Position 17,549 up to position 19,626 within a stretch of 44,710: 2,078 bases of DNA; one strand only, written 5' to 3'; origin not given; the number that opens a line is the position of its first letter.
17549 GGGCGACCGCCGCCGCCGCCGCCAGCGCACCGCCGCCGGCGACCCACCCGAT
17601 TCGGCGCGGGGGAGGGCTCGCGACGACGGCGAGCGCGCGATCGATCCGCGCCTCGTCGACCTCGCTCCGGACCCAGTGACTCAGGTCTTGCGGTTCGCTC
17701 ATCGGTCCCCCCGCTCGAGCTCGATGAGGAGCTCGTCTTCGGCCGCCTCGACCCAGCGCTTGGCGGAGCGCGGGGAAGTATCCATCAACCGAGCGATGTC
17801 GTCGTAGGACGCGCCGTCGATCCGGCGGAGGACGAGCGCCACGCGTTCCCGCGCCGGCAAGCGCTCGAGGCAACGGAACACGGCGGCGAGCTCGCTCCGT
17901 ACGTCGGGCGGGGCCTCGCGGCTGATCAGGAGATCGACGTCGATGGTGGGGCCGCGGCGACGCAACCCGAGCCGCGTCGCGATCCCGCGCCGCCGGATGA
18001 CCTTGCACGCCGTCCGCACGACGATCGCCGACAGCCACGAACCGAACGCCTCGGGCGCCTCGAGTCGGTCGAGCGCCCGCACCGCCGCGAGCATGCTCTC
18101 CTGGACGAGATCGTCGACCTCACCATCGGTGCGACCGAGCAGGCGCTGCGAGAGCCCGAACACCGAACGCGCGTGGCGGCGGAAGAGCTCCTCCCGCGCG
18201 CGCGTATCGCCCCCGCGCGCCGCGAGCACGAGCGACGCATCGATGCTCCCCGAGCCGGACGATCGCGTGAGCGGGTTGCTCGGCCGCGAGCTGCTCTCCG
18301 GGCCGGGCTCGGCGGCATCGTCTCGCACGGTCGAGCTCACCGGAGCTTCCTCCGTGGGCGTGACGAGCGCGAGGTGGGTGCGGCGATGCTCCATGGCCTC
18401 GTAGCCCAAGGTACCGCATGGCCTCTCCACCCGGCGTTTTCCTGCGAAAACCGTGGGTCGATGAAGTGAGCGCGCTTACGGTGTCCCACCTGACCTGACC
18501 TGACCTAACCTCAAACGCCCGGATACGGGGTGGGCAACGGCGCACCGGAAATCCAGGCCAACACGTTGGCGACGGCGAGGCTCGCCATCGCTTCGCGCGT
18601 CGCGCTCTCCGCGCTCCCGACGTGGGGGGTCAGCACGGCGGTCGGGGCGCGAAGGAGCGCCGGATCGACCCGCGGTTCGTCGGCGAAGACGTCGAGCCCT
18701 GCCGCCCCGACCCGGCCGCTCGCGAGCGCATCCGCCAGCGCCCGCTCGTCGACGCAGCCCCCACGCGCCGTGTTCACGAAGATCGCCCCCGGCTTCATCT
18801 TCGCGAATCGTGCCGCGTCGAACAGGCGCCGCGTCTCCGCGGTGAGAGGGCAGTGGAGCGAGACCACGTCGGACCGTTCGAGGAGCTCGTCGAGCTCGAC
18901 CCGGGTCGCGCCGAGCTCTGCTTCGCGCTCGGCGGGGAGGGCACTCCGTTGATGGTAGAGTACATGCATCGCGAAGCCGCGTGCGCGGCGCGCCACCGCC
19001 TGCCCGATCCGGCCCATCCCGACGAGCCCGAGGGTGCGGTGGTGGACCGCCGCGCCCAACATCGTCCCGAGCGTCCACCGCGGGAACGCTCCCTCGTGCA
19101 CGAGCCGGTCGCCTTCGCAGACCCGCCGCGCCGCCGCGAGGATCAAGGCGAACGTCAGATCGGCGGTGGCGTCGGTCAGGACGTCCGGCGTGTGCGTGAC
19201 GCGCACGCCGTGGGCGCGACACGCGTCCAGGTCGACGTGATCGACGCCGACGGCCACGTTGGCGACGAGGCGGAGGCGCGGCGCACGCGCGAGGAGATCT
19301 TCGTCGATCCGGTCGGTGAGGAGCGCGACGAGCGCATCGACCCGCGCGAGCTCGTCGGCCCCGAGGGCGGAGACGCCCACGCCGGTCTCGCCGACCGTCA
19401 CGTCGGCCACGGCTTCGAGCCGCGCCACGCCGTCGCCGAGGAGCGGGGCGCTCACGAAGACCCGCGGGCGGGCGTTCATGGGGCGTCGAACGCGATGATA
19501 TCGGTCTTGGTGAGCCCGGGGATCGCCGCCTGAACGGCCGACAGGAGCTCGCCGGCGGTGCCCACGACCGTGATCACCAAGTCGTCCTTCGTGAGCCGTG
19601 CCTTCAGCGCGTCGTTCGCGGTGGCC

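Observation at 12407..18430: ECF sigma / anti-sigma pair heading a co-directional cluster of secreted proteins built from tandem knottin-like (C-C-CC-C-C) modules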

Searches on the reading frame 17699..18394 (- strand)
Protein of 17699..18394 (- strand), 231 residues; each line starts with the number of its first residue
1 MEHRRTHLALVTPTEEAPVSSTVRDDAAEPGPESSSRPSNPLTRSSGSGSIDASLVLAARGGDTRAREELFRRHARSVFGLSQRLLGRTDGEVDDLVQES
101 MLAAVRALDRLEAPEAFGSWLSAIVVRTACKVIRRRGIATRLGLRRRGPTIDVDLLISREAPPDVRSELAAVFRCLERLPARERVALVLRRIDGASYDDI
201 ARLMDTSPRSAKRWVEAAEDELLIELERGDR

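Call 5: search_protein_families(library=pfam, proteins=[window:17699-18394:-], max_evalue=1)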
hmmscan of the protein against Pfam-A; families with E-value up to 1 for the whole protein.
window:17699-18394:- (231 aa): 9 families
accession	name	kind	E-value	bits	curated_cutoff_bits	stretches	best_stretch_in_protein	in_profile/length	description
PF08281.18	Sigma70_r4_2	-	2.1e-13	50.1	25.7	1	171-218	3-50/54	Sigma-70, region 4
PF04542.20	Sigma70_r2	-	9.2e-13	48.2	24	1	70-136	1-68/71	Sigma-70 region 2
PF07638.17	Sigma70_ECF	-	1.8e-06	28.5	21.1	1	55-217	7-174/185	ECF sigma factor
PF22233.2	PhyR_sigma-like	-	7.5e-06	26.1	27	1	176-222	1-47/50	Response regulator PhyR, sigma-like domain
PF13518.12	HTH_28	-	1.1e-05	25.9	25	1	183-216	1-34/52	Helix-turn-helix domain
PF13384.12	HTH_23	-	1.4e-05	25.2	24.6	1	182-217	5-40/50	Homeodomain-like domain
PF04545.22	Sigma70_r4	-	0.00013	21.9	24.1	1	175-207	1-33/50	Sigma-70, region 4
PF13551.12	HTH_29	-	0.0076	16.8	28.1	1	185-221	2-39/64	Winged helix-turn helix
PF12645.13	HTH_16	-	0.12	12.9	22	1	54-102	2-50/65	Helix-turn-helix domain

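Call 6: search_protein_families(library=ncbifam, proteins=[window:17699-18394:-], max_evalue=1)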
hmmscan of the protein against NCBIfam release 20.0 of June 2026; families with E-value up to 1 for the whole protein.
window:17699-18394:- (231 aa): 91 families (the best 25 are shown)
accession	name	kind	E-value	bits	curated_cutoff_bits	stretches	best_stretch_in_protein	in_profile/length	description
TIGR02937.1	sigma70-ECF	superfamily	1.1e-18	67.5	42.9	1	66-223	2-162/165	sigma-70 family RNA polymerase sigma factor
NF007225.0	PRK09643.1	equivalog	4.7e-18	65.6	190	1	49-208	11-164/204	RNA polymerase sigma factor SigM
NF008888.0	PRK11922.1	equivalog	4.8e-18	65.6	204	1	48-213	13-183/231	RNA polymerase sigma factor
NF009166.1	PRK12513.1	equivalog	2e-16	60.2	206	1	50-221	7-181/193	RNA polymerase sigma factor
TIGR02983.1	SigE-fam_strep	subfamily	1.2e-15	57.8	141.55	1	68-222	9-154/162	SigE family RNA polymerase sigma factor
TIGR02939.1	RpoE_Sigma70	equivalog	1.4e-15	57.8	236.15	1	50-206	5-166/190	RNA polymerase sigma factor RpoE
TIGR02989.1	Sig-70_gvs1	subfamily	2e-14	53.8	124.55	1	68-218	4-150/158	RNA polymerase sigma-70 factor, Rhodopirellula/Verrucomicrobium family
TIGR02984.1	Sig-70_plancto1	subfamily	3e-14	53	183.75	2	59-139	1-86/189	RNA polymerase sigma-70 factor, Planctomycetaceae-specific subfamily 1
NF009171.0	PRK12518.1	equivalog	1.1e-13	51.4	208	1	50-206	12-164/191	RNA polymerase sigma factor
NF004113.0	PRK05602.1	equivalog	1.3e-13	51.1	208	1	39-209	19-184/211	RNA polymerase sigma factor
NF006089.0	PRK08241.1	subfamily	1.9e-12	47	240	2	59-137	16-93/343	RNA polymerase subunit sigma-70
NF007216.0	PRK09638.1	equivalog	8e-12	45.3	194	1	53-228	6-176/180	RNA polymerase sigma factor SigY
NF007229.0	PRK09647.1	equivalog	2.5e-11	43.4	265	1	58-203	35-179/220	RNA polymerase sigma factor SigE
NF009189.0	PRK12537.1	equivalog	3.3e-11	43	261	1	52-216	11-171/182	RNA polymerase sigma factor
NF009188.0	PRK12536.1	subfamily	3.7e-11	43.3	250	1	54-211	19-171/190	RNA polymerase sigma factor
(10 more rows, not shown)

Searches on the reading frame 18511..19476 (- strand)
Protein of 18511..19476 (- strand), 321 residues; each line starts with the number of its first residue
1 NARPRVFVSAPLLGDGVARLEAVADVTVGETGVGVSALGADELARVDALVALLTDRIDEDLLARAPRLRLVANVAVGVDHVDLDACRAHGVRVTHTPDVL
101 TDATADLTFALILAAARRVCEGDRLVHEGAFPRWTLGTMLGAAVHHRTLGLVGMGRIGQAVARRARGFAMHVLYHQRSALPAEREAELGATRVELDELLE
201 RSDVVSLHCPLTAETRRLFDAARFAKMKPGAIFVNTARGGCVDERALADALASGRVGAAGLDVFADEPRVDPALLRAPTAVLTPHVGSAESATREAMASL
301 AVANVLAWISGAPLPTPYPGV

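Call 81: search_protein_families(library=pfam, proteins=[window:18511-19476:-], max_evalue=0.001)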
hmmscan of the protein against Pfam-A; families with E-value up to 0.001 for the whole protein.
window:18511-19476:- (321 aa): 3 families
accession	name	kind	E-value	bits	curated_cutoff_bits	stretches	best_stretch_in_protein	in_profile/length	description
PF02826.25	2-Hacid_dh_C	-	1.5e-62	210.6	25.1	1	109-287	1-178/178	D-isomer specific 2-hydroxyacid dehydrogenase, NAD binding domain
PF00389.36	2-Hacid_dh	-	5.6e-27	94.5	24.6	1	40-316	34-131/134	D-isomer specific 2-hydroxyacid dehydrogenase, catalytic domain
PF03446.21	NAD_binding_2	-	0.00092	19.7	21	0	149-253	2-109/161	NAD binding domain of 6-phosphogluconate dehydrogenase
